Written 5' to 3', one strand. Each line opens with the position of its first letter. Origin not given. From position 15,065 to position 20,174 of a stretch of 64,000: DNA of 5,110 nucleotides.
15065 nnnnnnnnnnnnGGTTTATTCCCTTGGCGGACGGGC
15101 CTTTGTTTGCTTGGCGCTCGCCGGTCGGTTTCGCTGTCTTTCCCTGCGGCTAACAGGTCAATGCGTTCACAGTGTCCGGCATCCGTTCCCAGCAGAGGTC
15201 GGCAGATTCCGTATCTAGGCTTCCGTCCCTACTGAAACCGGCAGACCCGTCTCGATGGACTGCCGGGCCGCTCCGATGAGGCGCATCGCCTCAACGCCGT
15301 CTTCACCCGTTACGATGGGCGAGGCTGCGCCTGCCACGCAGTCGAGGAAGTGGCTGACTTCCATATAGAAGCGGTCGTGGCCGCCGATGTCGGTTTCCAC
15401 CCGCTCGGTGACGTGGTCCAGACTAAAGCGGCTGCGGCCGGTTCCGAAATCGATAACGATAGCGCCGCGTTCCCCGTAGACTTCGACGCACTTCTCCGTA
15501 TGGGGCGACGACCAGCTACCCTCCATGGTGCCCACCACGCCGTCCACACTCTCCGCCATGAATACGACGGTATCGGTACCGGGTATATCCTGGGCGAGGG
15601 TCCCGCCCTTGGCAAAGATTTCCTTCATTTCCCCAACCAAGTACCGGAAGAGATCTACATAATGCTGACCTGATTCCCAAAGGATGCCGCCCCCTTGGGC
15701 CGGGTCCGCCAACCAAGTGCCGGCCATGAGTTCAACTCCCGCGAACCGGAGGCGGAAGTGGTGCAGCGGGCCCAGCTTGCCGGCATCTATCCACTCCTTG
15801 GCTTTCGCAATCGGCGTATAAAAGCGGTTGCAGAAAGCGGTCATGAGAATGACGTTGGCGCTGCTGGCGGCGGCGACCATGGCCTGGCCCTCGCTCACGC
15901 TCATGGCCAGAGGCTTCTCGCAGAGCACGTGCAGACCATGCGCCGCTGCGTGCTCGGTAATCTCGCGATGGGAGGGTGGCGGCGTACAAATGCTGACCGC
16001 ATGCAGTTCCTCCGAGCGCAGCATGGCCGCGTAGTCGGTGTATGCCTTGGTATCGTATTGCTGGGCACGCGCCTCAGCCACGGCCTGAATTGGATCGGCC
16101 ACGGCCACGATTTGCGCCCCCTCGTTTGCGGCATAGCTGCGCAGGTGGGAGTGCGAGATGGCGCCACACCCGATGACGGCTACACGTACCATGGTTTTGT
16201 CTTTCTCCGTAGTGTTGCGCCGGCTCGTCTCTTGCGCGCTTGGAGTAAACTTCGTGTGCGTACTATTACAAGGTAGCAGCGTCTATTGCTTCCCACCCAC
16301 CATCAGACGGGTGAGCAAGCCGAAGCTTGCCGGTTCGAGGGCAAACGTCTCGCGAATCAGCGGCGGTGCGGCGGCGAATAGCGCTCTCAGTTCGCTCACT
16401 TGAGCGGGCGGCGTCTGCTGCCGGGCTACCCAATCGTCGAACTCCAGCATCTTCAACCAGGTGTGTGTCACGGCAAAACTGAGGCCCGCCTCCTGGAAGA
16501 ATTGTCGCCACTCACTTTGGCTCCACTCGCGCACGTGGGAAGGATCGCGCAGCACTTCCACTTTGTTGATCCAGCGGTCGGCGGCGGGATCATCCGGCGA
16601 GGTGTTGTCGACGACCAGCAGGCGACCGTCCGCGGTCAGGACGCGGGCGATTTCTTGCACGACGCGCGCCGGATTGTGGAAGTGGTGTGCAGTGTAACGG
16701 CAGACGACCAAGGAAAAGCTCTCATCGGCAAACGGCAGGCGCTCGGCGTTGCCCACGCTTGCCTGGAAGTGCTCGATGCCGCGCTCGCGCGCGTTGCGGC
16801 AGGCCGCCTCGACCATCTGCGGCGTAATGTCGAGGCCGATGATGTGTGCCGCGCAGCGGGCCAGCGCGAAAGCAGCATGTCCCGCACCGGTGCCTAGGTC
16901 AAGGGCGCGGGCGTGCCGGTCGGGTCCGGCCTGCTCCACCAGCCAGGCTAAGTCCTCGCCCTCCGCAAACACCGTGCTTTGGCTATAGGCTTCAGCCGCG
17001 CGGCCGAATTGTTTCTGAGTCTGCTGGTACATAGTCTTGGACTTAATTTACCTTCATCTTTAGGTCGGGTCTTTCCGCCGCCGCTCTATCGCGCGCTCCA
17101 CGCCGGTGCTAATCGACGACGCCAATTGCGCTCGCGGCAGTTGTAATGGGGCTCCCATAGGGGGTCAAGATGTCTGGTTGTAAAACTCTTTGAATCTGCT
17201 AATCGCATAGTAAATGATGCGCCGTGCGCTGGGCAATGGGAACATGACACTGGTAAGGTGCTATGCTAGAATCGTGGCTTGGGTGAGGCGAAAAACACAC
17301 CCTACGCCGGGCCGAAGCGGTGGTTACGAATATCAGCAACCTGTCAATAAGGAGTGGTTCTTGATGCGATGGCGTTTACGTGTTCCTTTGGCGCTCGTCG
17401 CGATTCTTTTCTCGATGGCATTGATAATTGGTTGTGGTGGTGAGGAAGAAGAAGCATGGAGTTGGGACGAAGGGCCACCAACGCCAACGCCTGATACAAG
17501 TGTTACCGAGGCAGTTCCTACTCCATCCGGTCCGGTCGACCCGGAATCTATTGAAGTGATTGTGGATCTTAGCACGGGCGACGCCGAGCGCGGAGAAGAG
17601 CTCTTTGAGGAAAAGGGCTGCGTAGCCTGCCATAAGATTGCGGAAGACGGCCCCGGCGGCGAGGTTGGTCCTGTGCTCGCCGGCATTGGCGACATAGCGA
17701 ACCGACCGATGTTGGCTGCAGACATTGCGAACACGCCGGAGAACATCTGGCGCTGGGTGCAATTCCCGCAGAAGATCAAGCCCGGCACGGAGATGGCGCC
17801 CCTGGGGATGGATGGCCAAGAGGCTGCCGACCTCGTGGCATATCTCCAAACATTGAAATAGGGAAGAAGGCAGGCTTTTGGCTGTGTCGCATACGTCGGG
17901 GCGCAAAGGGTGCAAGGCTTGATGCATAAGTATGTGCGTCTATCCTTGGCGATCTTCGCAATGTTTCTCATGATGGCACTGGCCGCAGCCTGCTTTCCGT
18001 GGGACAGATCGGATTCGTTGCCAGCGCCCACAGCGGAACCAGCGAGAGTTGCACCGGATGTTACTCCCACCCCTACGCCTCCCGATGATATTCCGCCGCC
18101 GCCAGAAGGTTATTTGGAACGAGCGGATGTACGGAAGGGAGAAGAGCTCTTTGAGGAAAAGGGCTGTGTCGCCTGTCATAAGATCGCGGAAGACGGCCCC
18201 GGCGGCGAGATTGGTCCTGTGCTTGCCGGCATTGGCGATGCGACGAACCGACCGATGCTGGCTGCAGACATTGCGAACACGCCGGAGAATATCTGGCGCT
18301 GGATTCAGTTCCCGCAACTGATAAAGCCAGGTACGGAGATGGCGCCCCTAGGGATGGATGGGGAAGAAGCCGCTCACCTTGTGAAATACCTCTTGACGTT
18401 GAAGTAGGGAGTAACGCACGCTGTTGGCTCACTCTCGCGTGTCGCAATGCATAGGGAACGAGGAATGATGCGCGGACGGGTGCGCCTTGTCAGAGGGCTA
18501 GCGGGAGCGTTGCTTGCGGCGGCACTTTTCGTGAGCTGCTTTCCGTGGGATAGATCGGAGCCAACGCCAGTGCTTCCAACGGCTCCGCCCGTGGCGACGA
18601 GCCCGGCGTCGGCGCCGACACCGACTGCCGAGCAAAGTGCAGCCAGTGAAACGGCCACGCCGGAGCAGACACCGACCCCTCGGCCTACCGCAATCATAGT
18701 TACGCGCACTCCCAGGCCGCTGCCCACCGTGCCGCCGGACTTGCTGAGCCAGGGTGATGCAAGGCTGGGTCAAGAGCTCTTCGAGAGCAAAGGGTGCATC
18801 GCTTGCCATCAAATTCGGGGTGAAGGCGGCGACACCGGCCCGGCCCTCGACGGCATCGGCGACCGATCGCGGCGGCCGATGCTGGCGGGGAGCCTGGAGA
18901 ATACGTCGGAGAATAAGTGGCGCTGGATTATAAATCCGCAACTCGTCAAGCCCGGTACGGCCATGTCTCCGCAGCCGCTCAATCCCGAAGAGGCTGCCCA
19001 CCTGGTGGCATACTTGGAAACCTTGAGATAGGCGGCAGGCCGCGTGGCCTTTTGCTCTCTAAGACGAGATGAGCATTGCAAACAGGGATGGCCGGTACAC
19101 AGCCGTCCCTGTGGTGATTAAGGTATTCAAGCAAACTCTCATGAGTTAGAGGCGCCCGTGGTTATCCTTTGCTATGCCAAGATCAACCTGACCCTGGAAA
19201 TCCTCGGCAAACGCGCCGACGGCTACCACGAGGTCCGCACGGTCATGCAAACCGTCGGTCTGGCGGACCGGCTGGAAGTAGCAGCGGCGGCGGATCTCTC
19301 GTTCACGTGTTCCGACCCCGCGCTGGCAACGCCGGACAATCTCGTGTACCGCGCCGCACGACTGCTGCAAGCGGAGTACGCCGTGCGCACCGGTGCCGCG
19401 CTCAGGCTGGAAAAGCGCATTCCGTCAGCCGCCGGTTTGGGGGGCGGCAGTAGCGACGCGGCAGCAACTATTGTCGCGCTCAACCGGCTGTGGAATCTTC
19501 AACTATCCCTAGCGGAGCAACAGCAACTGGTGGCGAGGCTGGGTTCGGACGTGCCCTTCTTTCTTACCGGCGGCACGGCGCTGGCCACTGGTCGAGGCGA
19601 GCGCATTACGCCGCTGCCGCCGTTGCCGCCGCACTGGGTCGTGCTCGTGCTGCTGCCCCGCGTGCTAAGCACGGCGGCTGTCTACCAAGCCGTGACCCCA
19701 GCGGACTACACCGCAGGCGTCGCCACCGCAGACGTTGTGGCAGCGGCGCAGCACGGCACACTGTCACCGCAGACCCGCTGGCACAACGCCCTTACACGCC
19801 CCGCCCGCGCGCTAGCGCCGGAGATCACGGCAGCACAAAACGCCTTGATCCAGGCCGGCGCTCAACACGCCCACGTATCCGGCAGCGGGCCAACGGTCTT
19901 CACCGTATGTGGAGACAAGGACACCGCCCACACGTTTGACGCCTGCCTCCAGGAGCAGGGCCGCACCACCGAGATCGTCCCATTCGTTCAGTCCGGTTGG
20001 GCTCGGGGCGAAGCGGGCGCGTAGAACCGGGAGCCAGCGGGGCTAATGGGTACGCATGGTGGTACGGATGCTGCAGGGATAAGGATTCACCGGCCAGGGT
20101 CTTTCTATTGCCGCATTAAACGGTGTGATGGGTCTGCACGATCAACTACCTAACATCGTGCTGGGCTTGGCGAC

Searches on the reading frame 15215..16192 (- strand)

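Call 20: search_protein_families(library=pfam, proteins=[window:15215-16192:-], max_evalue=0.001)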
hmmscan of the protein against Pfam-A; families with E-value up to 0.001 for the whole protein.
window:15215-16192:- (325 aa): 4 families
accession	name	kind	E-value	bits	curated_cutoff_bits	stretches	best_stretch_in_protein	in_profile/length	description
PF01408.29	GFO_IDH_MocA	-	1.8e-31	109.8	24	1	2-119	1-119/120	Oxidoreductase family, NAD-binding Rossmann fold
PF22725.1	GFO_IDH_MocA_C3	-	2.8e-26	92.4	27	1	129-245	2-123/124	GFO/IDH/MocA C-terminal domain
PF02894.22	GFO_IDH_MocA_C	-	2.3e-20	73.8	22.9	1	132-321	1-218/218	Oxidoreductase family, C-terminal alpha/beta domain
PF03435.24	Sacchrp_dh_NADP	-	7e-05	23.6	25.1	1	4-97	1-98/129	Saccharopine dehydrogenase NADP binding domain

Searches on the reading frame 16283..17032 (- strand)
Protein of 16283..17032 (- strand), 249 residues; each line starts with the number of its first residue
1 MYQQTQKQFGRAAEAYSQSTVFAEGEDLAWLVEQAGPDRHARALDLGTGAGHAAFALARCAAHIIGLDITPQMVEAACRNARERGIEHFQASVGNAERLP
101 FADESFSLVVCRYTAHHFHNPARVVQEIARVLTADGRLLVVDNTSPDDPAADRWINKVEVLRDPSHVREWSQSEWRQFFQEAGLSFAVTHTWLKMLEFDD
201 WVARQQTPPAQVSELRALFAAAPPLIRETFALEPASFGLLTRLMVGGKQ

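Call 20: search_protein_families(library=pfam, proteins=[window:16283-17032:-], max_evalue=0.001)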
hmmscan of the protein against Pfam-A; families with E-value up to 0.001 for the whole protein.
window:16283-17032:- (249 aa): 11 families
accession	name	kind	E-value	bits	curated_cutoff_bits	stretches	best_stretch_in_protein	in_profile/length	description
PF13847.12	Methyltransf_31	-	2.7e-26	92.4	27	1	39-183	3-145/145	Methyltransferase domain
PF08241.18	Methyltransf_11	-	4e-25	88.7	21.2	1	44-139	1-94/95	Methyltransferase domain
PF13649.12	Methyltransf_25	-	2.4e-22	79.9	27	1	44-136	2-97/97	Methyltransferase domain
PF13489.12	Methyltransf_23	-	1.5e-20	74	27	1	31-185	12-160/164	Methyltransferase domain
PF08242.18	Methyltransf_12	-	1.1e-15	58.5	30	1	44-138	1-98/98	Methyltransferase domain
PF01209.24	Ubie_methyltran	-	3.4e-14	53.2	20.1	1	35-147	43-158/233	ubiE/COQ5 methyltransferase family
PF06325.19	PrmA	-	6.2e-07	29.6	22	1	40-138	162-256/296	Ribosomal protein L11 methyltransferase (PrmA)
PF03141.22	Methyltransf_29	-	9.6e-07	28.2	23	1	39-139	116-216/506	Putative S-adenosyl-L-methionine-dependent methyltransferase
PF05175.20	MTS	-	2.2e-06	27.9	23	1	31-160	23-159/170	Methyltransferase small domain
PF00891.24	Methyltransf_2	-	8.6e-05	22.4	22.3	1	43-184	66-209/210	O-methyltransferase domain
PF24675.1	NpmA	-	0.00085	19.1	60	0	42-100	26-90/214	16S rRNA (adenine(1408)-N(1))-methyltransferase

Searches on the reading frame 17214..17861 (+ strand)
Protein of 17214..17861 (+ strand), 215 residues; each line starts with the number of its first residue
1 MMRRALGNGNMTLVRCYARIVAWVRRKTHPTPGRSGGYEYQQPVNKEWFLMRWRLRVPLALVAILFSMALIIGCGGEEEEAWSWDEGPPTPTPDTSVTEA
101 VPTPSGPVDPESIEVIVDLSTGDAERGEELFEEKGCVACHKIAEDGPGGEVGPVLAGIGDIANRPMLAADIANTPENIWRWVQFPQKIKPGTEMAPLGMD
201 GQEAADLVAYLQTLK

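Call 20: search_protein_families(library=pfam, proteins=[window:17214-17861:+], max_evalue=0.001)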
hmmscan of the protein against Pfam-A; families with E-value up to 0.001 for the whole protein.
window:17214-17861:+ (215 aa): 2 families
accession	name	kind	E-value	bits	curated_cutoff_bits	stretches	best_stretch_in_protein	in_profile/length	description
PF00034.26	Cytochrom_C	-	1e-12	49.7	21.3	1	124-215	1-90/90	Cytochrome c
PF13442.11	Cytochrome_CBB3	-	1.3e-05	25.9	27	1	123-211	2-68/68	Cytochrome C oxidase, cbb3-type, subunit III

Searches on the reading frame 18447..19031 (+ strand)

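Call 22: search_protein_families(library=pfam, proteins=[window:18447-19031:+], max_evalue=0.001)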
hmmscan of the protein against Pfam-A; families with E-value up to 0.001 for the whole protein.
window:18447-19031:+ (194 aa): 2 families
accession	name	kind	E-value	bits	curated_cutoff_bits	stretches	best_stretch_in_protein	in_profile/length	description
PF00034.26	Cytochrom_C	-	4.3e-13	50.8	21.3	1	107-193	3-89/90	Cytochrome c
PF13442.11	Cytochrome_CBB3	-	4.8e-06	27.2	27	1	104-190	2-68/68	Cytochrome C oxidase, cbb3-type, subunit III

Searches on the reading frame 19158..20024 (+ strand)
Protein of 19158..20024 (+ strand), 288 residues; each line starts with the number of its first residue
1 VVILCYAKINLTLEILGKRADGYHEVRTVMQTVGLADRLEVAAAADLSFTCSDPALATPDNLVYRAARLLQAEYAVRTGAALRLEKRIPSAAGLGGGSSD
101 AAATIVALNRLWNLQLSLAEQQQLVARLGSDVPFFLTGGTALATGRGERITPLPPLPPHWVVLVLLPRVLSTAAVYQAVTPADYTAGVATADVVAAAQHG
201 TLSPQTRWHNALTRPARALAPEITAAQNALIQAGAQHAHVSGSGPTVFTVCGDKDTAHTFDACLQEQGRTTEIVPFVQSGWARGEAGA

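Call 22: search_protein_families(library=pfam, proteins=[window:19158-20024:+], max_evalue=0.001)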
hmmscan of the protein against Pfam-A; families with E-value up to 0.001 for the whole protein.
window:19158-20024:+ (288 aa): 2 families
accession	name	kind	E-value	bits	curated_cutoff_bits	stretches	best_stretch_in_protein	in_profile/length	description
PF00288.32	GHMP_kinases_N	-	1.3e-19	70.7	22.3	1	61-139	1-87/87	GHMP kinases N terminal domain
PF08544.19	GHMP_kinases_C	-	1.6e-08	35.2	21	1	212-267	25-82/85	GHMP kinases C terminal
